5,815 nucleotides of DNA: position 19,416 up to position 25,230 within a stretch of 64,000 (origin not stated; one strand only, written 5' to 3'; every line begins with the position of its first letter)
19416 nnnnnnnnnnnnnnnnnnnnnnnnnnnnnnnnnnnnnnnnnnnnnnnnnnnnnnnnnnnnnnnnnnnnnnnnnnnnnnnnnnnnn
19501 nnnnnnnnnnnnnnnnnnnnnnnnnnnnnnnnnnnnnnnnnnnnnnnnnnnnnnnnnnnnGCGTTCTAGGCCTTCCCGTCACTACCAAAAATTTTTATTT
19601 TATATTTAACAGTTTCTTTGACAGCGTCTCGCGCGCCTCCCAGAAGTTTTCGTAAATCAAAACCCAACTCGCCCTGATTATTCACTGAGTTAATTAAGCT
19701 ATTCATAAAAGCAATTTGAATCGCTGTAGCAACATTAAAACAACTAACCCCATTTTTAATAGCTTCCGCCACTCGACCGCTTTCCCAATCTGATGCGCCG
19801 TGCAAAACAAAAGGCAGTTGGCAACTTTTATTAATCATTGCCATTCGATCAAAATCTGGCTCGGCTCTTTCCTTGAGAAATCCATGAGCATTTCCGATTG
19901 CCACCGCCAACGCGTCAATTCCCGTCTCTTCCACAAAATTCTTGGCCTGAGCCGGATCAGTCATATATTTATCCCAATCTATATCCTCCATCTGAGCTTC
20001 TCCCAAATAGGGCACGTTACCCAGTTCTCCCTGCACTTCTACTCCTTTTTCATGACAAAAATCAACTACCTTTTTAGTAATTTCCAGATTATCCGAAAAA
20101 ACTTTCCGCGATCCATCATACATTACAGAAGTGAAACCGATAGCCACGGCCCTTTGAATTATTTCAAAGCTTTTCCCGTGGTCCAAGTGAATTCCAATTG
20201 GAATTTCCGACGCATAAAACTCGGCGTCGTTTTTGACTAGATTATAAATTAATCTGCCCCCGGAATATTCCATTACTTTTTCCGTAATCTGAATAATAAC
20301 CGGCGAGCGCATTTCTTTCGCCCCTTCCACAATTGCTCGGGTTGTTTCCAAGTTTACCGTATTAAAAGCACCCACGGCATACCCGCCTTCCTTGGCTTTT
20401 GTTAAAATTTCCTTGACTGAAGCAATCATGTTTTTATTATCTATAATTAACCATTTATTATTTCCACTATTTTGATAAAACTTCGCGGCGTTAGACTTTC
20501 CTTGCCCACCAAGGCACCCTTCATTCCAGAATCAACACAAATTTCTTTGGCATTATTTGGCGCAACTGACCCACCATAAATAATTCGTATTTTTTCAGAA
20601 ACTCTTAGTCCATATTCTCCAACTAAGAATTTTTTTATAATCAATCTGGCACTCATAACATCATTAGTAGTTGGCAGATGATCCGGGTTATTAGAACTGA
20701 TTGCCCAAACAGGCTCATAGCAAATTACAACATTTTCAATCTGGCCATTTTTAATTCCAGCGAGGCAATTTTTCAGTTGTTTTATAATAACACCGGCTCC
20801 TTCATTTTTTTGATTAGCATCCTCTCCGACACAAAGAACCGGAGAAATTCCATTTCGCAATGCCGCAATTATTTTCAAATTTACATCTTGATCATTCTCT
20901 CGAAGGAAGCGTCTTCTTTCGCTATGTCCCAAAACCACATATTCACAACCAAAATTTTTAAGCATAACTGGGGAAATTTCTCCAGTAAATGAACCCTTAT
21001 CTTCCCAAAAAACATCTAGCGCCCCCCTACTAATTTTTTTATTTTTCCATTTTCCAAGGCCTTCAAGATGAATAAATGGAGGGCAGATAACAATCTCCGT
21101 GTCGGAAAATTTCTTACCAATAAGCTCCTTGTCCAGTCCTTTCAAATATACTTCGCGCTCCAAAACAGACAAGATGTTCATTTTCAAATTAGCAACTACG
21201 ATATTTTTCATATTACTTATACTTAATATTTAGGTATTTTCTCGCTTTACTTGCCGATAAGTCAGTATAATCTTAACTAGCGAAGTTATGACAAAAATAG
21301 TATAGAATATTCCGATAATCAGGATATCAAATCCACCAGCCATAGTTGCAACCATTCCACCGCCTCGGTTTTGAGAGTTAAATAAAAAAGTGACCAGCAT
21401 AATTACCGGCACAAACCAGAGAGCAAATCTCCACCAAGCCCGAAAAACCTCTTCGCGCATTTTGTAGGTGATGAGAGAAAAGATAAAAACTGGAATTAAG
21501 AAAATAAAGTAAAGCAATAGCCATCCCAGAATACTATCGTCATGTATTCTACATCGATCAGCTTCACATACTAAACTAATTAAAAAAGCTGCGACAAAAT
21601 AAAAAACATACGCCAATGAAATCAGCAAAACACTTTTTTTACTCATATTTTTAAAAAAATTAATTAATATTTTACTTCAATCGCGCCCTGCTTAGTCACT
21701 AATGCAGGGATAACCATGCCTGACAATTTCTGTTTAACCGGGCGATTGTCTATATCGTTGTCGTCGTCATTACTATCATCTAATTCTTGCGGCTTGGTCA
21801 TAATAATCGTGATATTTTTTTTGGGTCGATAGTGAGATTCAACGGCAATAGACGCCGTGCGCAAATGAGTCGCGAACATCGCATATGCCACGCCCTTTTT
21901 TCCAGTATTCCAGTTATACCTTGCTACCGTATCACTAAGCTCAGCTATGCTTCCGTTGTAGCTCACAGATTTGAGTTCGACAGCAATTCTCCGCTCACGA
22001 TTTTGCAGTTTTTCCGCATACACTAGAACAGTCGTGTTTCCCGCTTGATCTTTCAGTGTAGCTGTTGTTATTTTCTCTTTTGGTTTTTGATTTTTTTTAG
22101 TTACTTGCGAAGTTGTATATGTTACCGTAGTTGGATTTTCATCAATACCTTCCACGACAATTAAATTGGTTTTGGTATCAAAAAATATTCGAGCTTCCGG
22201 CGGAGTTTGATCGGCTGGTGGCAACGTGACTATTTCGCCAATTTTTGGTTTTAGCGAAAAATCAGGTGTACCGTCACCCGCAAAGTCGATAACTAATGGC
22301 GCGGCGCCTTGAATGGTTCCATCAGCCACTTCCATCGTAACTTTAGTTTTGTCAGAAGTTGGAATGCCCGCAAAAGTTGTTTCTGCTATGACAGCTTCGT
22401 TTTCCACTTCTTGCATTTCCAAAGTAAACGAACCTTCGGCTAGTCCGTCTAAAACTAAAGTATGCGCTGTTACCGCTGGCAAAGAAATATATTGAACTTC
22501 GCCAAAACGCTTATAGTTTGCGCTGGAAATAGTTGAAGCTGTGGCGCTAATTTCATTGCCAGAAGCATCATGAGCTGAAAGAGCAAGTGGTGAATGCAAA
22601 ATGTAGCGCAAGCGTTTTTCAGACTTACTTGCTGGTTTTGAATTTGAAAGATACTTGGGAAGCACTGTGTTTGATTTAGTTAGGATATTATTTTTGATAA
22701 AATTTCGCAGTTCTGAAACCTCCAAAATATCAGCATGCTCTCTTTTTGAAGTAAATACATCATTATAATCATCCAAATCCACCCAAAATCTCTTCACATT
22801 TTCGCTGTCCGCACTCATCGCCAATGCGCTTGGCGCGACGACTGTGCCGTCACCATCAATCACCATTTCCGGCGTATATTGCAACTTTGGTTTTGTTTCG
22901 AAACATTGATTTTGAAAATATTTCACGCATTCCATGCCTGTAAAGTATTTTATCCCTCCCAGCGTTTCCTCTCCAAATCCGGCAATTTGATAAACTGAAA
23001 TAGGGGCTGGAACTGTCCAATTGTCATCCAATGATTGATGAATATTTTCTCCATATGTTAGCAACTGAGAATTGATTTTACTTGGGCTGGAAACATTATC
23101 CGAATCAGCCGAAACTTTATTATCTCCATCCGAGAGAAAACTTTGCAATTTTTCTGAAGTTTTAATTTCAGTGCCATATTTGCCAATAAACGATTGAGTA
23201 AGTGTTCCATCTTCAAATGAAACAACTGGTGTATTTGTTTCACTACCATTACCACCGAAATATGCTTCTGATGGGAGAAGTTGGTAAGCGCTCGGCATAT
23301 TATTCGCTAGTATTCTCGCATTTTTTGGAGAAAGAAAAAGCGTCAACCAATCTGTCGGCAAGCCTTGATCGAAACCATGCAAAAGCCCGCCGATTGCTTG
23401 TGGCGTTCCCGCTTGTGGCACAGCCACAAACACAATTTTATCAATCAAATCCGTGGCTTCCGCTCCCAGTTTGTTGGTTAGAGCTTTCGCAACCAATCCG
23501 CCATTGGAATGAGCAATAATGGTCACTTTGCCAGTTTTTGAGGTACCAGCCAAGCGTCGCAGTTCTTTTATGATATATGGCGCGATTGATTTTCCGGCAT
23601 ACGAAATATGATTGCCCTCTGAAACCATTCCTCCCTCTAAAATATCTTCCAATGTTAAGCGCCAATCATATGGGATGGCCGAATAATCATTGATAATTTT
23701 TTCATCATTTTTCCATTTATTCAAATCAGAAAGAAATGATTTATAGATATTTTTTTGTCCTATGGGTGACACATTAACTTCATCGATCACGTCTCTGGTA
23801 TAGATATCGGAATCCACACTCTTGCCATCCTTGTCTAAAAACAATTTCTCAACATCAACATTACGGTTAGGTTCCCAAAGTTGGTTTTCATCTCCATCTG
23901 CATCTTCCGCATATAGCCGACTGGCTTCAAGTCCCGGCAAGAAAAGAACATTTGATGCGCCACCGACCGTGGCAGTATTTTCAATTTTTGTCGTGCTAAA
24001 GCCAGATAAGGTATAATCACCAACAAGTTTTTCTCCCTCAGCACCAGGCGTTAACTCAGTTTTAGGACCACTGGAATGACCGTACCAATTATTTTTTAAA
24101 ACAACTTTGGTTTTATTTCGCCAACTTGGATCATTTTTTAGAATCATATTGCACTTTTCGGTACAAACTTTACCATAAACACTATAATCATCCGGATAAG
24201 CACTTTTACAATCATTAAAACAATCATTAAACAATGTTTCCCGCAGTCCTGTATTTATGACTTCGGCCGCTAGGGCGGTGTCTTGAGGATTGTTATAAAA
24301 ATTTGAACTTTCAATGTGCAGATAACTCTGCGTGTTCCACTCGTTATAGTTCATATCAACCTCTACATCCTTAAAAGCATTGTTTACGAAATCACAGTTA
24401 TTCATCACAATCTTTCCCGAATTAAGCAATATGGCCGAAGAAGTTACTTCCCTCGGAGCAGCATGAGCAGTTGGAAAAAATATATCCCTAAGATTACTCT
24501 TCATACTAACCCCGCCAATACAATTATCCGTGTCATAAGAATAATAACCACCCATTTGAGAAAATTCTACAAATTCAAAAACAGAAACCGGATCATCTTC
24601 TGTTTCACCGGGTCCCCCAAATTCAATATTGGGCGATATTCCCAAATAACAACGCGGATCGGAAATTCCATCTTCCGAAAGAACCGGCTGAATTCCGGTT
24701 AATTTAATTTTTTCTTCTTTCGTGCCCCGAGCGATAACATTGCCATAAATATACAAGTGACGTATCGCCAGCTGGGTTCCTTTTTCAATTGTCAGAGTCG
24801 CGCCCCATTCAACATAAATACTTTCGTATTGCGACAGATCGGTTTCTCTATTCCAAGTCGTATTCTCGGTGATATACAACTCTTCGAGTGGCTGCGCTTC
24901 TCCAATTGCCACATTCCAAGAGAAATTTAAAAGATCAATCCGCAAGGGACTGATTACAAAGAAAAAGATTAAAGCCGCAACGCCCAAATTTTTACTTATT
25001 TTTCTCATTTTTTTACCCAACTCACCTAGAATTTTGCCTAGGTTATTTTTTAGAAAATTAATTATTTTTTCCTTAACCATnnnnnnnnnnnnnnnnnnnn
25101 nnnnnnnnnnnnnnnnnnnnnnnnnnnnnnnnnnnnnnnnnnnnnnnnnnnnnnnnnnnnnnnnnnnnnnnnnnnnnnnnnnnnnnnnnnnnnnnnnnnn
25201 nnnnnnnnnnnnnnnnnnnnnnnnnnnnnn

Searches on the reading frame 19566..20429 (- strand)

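Call 15: search_protein_families(library=pfam, proteins=[window:19566-20429:-], max_evalue=0.001)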
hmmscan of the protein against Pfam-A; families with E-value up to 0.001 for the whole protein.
window:19566-20429:- (287 aa): 1 family
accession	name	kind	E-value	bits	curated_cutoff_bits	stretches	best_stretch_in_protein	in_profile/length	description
PF01116.26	F_bP_aldolase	-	7.3e-88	295.1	25.5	1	4-286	2-277/277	Fructose-bisphosphate aldolase class-II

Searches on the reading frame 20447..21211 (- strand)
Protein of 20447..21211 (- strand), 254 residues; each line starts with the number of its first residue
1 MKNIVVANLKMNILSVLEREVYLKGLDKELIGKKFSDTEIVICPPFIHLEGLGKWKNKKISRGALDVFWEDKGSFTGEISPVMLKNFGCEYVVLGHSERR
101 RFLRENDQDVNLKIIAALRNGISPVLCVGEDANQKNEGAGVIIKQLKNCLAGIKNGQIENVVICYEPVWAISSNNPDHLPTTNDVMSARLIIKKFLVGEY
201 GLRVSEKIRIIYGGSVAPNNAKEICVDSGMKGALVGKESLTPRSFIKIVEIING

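Call 15: search_protein_families(library=pfam, proteins=[window:20447-21211:-], max_evalue=0.001)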
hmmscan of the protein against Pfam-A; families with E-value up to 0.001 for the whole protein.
window:20447-21211:- (254 aa): 1 family
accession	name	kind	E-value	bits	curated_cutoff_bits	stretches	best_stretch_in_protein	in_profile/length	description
PF00121.24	TIM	-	7.1e-68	229.2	20.1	1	4-251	2-244/245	Triosephosphate isomerase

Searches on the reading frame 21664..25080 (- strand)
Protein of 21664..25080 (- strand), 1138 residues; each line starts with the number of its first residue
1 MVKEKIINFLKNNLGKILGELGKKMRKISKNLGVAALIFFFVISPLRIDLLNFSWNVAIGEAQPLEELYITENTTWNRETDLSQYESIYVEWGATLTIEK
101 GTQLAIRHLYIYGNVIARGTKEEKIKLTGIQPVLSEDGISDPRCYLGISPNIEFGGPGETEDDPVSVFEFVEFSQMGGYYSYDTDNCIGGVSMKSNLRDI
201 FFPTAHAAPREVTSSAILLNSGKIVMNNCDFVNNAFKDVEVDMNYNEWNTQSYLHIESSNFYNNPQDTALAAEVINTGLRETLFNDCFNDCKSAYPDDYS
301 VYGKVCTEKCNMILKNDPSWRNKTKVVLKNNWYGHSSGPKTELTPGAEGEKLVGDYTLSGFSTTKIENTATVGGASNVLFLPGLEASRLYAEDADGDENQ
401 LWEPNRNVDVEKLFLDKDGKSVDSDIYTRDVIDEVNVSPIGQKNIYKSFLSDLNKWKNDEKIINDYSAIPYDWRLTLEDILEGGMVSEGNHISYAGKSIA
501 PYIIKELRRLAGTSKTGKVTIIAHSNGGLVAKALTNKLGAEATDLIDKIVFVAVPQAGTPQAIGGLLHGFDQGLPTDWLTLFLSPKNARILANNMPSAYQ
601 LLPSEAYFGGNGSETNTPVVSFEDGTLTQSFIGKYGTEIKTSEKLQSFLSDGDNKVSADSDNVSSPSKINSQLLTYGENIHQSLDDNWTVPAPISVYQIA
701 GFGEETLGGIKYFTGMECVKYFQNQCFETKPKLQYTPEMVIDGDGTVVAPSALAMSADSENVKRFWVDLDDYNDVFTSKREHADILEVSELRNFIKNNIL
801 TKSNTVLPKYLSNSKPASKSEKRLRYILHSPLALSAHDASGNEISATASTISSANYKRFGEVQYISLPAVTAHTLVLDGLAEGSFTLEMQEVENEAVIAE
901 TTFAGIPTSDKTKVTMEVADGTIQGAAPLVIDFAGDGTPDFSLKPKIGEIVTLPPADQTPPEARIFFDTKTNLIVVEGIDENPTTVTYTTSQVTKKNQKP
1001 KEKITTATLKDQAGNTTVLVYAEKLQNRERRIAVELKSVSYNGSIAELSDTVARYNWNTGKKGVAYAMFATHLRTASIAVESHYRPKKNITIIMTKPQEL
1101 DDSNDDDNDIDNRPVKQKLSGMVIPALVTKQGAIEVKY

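Call 61: search_protein_families(library=pfam, proteins=[window:21664-25080:-], max_evalue=0.001)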
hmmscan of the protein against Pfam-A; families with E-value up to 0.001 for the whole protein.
window:21664-25080:- (1138 aa): 4 families
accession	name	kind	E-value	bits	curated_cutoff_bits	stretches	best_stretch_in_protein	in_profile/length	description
PF02450.21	LCAT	-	9.8e-13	48.5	21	1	433-755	54-358/392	Lecithin:cholesterol acyltransferase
PF24096.1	DUF7379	-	6e-07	30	33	1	505-562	59-118/191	Domain of unknown function (DUF7379)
PF07819.20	PGAP1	-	2.3e-05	24.7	24.3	1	504-586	76-159/233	PGAP1-like alpha/beta domain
PF05057.20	DUF676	-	0.00048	20.1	20.3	0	489-547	52-111/217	Putative serine esterase (DUF676)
